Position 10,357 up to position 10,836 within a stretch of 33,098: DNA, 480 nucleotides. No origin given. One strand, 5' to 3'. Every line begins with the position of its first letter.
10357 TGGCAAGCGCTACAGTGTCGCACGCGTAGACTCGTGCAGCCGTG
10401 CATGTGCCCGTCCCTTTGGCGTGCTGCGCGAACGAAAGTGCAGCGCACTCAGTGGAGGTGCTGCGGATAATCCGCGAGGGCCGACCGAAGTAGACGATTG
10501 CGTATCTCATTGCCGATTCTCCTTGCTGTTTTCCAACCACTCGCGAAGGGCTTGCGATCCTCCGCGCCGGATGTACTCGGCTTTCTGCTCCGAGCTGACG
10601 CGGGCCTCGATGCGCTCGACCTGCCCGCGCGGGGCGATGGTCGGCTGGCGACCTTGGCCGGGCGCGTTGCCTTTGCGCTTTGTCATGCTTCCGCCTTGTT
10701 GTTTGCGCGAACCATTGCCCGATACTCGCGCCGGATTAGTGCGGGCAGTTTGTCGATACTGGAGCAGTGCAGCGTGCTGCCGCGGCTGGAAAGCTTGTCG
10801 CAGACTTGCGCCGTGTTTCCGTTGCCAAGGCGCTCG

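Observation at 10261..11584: Autonomous antisense five-gene cassette of unknown function between the Q-like gene and the late promoter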

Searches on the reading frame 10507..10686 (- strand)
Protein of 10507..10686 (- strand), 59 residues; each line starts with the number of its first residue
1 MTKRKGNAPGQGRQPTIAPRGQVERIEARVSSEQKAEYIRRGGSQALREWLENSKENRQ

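Call 6: search_protein_families(library=pfam, proteins=[window:10507-10686:-], max_evalue=1)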
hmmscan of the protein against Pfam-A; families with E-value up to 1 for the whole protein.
window:10507-10686:- (59 aa): 0 families

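Call 9: search_protein_families(library=phrogs, proteins=[window:10507-10686:-], max_evalue=1)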
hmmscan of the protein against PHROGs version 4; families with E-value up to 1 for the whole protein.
window:10507-10686:- (59 aa): 1 family
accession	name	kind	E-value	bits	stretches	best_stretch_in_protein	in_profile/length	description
phrog_16864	-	unknown function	0.23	12.5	1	44-52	14-22/27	-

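Call 10: search_protein_families(library=padloc, proteins=[window:10507-10686:-], max_evalue=1)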
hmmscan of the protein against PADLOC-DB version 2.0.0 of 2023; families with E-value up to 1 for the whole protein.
window:10507-10686:- (59 aa): 0 families

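Call 11: search_protein_families(library=ncbifam, proteins=[window:10507-10686:-], max_evalue=1)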
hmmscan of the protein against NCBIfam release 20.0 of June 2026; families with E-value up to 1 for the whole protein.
window:10507-10686:- (59 aa): 0 families

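Call 34: find_homologous_proteins(query=window:10507-10686:-, max_evalue=0.01)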
Query window:10507-10686:- (59 aa): 42 proteins with E <= 0.01 among 42 candidates.
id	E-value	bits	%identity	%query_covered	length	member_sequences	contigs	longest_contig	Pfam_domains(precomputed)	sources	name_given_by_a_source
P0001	1.5e-29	117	100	100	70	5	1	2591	-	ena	-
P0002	1.1e-27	112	93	100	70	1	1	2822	-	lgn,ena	-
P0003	1.0e-26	108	92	100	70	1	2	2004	-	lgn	-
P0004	1.3e-24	102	89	95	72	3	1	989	-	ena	-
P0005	3.2e-24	101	84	97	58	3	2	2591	-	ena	-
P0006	9.7e-24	99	83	100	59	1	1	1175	-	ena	-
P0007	1.5e-23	99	83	100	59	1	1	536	-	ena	-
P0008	1.7e-23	98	92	88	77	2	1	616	-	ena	-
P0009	2.4e-23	98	92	88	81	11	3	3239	-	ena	-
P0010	2.5e-23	98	90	88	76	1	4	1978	-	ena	-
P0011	7.1e-23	96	92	88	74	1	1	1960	-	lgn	-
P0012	1.6e-22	95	92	85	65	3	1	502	-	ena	-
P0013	1.8e-22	95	90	88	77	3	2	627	-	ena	-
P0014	2.1e-22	95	88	88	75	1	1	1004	-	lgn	-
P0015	2.1e-22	95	92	85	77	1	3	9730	-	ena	-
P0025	4.0e-21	91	81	92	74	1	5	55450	-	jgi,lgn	jgi:hypothetical protein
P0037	3.5e-18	82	78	85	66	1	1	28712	-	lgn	-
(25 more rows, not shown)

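Call 36: search_solved_structures(query=A1, max_evalue=10, show_alignments=3)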
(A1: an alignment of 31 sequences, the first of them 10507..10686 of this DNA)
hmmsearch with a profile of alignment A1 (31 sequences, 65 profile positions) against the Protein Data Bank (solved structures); distinct sequences matched with E-value up to 10: 4.
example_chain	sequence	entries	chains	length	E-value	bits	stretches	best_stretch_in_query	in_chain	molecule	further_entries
8qa8_A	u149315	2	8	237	0.66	13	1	39-59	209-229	Transcriptional repressor protein KorB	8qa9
2yt4_A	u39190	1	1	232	1.2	12.2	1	32-56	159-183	Protein DGCR8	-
6wbd_A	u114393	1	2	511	1.7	11.7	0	30-54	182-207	Lysine--tRNA ligase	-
7pl5_AAA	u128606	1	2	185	8.7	9.5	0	34-53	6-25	Putative endo-beta-N-acetylglucosaminidase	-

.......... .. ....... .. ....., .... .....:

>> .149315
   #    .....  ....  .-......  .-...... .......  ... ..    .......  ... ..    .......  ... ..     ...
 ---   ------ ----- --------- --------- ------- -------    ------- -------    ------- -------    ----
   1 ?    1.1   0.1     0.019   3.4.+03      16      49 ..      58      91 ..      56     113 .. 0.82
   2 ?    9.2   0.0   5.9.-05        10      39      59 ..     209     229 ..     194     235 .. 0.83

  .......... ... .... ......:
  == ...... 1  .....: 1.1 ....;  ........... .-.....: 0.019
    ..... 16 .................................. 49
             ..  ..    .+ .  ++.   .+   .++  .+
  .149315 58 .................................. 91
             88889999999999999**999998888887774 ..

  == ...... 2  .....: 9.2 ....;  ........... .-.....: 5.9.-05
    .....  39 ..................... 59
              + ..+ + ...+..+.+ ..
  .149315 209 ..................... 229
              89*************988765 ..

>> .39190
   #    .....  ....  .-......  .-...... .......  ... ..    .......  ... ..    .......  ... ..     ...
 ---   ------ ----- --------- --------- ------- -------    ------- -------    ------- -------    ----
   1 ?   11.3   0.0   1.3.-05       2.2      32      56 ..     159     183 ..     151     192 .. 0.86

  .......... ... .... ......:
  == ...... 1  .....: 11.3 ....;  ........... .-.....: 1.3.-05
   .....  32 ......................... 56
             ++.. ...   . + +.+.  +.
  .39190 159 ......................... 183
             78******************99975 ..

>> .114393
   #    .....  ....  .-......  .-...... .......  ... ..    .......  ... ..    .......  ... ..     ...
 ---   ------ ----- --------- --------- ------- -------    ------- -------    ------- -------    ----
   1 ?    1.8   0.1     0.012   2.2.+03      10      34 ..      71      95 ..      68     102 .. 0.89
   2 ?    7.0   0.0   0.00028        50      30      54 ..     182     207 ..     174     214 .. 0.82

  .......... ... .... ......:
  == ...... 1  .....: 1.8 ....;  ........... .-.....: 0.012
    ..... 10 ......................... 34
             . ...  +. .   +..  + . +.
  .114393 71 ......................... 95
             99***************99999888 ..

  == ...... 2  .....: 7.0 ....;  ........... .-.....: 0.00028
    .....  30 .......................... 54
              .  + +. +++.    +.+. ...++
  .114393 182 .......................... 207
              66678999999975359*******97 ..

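Call 38: find_related_loci(query=A1, collection=metagenome_contigs, flank=4000)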
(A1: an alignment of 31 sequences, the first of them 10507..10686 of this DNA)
Query A1 (59 aa) in metagenome_contigs; peptide patterns used: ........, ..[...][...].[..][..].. (x = any residue, [..] = any of these).
275 stretches matched a pattern; 18 encode a relative of the query (tblastn E <= 1e-3); 18 distinct loci.
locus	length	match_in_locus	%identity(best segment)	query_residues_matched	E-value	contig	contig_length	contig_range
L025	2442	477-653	98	1-59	6e-35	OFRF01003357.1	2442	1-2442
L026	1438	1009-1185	85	1-59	7e-30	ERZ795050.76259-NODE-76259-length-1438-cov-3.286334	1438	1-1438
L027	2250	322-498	81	1-59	9e-29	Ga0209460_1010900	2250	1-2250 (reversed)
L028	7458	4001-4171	79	1-57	1e-27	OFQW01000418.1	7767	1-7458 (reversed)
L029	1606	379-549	77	1-57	4e-27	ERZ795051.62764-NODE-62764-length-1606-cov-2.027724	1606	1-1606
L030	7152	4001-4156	81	1-52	2e-26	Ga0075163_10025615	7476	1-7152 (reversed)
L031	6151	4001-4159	81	1-53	2e-26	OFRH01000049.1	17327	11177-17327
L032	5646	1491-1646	81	1-52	4e-26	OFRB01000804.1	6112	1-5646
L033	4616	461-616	79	1-52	2e-25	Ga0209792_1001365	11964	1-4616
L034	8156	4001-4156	77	1-52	5e-25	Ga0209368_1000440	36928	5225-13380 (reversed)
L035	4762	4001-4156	73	1-52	1e-23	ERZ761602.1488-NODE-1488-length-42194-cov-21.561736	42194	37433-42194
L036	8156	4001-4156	73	1-52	1e-23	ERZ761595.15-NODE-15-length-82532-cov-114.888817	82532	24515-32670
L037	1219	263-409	80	3-52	2e-22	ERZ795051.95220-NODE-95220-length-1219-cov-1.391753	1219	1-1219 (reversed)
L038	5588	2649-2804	52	3-54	1e-14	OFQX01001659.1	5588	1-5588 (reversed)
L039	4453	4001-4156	52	3-54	1e-14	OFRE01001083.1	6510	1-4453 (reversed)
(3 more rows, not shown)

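Call 41: predict_structure(alignment_id=A1)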
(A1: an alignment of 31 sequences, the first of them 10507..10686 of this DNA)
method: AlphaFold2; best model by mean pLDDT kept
length: 59 residues; sequences in the alignment: 31
mean_pLDDT: 66.4   pTM: 0.25
mean pLDDT of the five models: 66.4, 66.4, 66.0, 65.6, 61.6
residues with pLDDT >= 90: 0; 70-90: 22; 50-70: 36; < 50: 1
segments of 3 or more residues with pLDDT < 50: none
pLDDT, mean of each block of 10 residues (from residue 1): 58 60 61 75 74 72
secondary structure, 60 per line:
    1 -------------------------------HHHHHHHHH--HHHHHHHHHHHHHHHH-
elements in order: H32-40 H43-58

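Call 59: fold_search(model_id=the predicted structure, library=pdb)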
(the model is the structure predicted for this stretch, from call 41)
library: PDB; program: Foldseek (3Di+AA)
matches with E <= 10: 0; with E <= 0.001: 0
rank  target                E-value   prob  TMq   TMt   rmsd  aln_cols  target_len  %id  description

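Call 61: search_solved_structures(query=A2, max_evalue=10, show_alignments=3)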
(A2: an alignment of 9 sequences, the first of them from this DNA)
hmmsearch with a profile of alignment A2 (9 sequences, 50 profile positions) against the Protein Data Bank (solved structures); distinct sequences matched with E-value up to 10: 4.
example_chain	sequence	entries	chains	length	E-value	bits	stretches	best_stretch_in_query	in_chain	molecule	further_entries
4cja_A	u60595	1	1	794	1.5e-12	50.3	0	31-45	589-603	BURRH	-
4cj9_A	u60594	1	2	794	1.5e-12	50.2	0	31-45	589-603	BURRH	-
8qa8_A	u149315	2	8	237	0.24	14.4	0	6-38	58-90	Transcriptional repressor protein KorB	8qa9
5cwl_A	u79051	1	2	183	1.3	12.1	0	27-46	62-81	Designed helical repeat protein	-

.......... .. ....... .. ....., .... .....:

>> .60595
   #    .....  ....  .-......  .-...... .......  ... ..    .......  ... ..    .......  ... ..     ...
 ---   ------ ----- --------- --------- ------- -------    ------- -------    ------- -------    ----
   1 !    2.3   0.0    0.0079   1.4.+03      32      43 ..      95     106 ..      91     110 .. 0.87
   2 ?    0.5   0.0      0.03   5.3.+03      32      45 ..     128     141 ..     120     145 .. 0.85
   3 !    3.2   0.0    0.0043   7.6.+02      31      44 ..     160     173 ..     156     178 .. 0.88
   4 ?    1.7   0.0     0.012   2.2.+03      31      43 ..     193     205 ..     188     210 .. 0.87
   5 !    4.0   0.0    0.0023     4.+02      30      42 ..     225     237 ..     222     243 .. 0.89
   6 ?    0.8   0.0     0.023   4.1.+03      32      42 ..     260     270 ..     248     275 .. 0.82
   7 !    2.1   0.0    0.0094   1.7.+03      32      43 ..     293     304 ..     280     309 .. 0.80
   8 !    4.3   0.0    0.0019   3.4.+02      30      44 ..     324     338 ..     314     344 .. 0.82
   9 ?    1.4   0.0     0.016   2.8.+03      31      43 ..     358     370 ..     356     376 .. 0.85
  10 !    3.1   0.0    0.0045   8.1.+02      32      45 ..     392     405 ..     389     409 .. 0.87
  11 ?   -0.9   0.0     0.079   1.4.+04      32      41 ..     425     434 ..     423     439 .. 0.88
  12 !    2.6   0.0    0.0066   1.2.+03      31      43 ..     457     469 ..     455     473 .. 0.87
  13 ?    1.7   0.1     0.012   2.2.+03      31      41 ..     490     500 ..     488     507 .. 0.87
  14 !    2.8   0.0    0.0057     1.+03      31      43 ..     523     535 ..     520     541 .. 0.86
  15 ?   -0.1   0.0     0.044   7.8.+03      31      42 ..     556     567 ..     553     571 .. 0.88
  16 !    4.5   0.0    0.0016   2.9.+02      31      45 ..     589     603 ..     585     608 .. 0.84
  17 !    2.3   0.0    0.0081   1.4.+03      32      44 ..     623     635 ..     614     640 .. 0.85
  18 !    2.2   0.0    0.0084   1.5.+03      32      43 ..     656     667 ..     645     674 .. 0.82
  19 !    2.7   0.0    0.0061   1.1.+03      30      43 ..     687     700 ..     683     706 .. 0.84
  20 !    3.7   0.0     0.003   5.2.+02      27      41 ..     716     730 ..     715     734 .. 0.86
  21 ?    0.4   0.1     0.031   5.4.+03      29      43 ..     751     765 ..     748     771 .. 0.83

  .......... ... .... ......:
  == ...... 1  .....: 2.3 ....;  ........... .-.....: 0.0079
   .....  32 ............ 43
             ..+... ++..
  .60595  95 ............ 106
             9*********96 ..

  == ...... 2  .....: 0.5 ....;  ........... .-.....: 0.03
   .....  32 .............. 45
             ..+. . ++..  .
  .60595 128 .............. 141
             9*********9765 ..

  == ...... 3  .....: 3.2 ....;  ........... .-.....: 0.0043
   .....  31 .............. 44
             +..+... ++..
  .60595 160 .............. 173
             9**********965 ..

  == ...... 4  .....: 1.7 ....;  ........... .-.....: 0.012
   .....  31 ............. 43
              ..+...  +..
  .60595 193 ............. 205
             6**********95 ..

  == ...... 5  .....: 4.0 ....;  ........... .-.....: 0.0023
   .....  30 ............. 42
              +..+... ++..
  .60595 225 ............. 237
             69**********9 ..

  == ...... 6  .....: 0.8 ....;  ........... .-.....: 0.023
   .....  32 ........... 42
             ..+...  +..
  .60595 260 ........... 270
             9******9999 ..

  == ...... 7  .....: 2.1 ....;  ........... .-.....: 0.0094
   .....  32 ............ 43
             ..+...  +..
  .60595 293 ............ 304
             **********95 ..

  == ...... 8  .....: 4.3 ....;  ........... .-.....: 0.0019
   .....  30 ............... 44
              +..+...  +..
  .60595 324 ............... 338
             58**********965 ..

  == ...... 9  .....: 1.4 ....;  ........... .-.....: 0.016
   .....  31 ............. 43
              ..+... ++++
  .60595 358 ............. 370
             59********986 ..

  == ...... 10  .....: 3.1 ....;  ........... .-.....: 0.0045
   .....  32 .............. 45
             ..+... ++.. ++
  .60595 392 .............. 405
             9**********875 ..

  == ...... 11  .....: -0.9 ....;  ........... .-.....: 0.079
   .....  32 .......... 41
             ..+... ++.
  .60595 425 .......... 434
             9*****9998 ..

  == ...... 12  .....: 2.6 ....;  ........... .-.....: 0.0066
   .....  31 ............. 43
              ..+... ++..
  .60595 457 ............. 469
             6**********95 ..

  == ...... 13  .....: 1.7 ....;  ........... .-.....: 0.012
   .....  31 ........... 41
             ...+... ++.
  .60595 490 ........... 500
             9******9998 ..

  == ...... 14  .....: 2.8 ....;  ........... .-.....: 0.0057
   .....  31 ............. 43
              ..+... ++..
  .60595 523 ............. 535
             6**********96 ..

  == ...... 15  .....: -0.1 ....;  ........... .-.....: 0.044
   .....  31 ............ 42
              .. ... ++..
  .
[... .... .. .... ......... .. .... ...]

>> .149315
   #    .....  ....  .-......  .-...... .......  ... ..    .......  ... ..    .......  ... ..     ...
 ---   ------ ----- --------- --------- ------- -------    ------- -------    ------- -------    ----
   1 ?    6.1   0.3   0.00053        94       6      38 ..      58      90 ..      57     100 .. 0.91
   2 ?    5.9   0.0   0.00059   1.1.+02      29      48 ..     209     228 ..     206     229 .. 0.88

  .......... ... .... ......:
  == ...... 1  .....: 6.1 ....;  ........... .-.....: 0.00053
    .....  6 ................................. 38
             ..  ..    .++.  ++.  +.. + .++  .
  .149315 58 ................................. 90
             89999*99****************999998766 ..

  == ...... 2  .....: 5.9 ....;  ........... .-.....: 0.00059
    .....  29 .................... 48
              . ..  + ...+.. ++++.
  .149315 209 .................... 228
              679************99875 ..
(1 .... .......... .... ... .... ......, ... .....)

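Call 63: find_related_loci(query=A1, collection=genome_contigs, flank=5000)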
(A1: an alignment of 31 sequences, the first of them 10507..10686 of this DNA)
Query A1 (59 aa) in genome_contigs; peptide patterns used: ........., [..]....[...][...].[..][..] (x = any residue, [..] = any of these).
80 stretches matched a pattern; 1 encode a relative of the query (tblastn E <= 1e-3); 1 distinct loci.
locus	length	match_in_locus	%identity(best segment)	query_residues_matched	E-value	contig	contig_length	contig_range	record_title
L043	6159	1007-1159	79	1-52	6e-25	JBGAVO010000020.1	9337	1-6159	MAG: Candidatus Peribacteraceae bacterium isolate MAG_MBR_AS.70 MBRAS-70_NODE_20_length_9337_cov_6.468898, whole genome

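Call 68: find_encoding_contigs(protein=P0025, flank=4000, max_places=3)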
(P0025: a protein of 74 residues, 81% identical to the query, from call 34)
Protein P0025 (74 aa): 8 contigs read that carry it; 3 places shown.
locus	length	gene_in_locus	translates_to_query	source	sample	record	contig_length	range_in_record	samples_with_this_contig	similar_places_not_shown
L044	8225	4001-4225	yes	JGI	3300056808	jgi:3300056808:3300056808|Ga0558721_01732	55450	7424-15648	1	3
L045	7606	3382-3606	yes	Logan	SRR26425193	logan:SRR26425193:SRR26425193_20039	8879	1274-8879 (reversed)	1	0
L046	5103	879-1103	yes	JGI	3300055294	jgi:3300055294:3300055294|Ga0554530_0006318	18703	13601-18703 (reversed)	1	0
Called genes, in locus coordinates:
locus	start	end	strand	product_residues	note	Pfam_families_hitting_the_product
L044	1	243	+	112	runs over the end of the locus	-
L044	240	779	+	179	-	PF03592:Terminase_2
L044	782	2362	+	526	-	-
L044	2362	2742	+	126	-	-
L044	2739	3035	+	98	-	-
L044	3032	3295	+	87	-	-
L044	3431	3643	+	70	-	-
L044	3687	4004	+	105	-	-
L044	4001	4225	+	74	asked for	-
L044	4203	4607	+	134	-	-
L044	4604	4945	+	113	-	PF08960:STIV_B116-like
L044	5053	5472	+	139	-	-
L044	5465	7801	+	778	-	PF16510:P22_portal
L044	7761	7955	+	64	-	-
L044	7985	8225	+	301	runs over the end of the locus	-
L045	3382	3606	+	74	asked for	-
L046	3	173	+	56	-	?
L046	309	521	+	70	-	-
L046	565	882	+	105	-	-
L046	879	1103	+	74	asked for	-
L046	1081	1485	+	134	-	-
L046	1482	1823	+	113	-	PF08960:STIV_B116-like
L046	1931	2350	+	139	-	-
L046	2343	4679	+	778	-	PF16510:P22_portal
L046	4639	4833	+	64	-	-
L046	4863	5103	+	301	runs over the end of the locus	-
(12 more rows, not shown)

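Call 69: find_encoding_contigs(protein=P0037, flank=4000, max_places=3)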
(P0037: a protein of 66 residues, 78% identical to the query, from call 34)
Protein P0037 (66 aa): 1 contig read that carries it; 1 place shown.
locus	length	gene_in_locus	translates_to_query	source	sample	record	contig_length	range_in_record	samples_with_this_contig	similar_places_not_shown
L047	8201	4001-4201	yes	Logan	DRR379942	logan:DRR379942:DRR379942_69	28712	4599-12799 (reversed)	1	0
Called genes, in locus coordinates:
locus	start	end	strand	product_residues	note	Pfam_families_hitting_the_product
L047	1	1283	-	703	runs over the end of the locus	PF16510:P22_portal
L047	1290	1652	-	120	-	-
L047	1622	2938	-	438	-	PF04466:Terminase_3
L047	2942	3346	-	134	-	PF03592:Terminase_2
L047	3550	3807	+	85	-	-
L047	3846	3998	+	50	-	-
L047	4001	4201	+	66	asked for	-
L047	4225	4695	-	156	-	-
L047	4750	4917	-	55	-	-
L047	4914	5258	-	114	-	-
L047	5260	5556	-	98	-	PF00816:Histone_HNS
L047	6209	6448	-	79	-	-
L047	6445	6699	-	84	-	-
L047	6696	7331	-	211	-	PF06992:Phage_lambda_P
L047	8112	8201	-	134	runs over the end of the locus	PF24608:PDDEXK_15 (weak)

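Call 70: find_encoding_contigs(protein=P0015, flank=4000, max_places=3)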
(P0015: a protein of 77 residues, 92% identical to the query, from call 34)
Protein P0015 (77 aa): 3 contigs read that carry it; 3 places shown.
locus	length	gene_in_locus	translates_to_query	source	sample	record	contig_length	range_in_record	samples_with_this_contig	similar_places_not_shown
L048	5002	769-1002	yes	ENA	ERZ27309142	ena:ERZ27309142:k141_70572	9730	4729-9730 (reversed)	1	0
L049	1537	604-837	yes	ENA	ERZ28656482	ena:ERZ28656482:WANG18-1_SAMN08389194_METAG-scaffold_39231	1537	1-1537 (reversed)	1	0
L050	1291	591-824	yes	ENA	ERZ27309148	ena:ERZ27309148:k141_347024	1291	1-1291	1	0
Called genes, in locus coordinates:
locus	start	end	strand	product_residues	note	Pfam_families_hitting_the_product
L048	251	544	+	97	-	-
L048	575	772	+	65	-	-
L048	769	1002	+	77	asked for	-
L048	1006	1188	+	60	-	-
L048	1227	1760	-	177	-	PF22769:DCD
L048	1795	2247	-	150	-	-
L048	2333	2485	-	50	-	-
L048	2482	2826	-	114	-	-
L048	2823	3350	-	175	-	PF06356:DUF1064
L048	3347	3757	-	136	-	PF05766:NinG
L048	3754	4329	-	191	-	-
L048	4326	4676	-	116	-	-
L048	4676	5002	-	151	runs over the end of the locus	PF05772:NinB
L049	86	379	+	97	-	-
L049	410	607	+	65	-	-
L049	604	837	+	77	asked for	-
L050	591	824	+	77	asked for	-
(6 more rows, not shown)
